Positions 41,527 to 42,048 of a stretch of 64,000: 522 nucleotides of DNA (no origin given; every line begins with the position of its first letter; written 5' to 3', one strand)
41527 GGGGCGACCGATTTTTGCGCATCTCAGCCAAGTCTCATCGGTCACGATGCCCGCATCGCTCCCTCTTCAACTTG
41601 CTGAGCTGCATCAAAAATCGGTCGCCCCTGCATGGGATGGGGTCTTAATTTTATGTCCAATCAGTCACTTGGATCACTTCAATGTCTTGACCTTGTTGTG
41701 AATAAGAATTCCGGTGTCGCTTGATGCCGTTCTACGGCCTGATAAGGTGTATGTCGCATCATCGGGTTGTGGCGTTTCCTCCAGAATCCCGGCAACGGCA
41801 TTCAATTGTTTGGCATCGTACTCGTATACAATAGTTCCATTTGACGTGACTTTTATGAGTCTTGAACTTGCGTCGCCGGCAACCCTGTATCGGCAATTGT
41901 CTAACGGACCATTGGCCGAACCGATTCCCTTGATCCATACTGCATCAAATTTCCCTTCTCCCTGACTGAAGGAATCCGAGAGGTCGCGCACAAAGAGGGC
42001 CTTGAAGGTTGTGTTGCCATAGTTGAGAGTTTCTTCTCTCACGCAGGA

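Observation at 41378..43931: Low-GC 2.4 kb islet with a C10 (streptopain-like) cysteine protease lipoprotein and a secreted partner, bracketed by ~65 bp direct repeats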

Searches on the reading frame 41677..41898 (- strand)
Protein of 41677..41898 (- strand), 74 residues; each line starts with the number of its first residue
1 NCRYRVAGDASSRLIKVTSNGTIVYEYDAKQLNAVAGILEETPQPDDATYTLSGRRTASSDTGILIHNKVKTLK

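Call 98: search_protein_families(library=pfam, proteins=[window:41677-41898:-], max_evalue=10)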
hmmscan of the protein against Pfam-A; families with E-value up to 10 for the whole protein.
seq(74 aa): 2 families
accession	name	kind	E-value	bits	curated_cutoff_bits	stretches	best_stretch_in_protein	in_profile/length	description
PF17991.7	Thioredoxin_10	-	0.029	15.4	27.1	1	17-62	55-94/142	Thioredoxin like C-terminal domain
PF05593.20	RHS_repeat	-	0.043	14.7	22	1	9-29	2-24/38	RHS Repeat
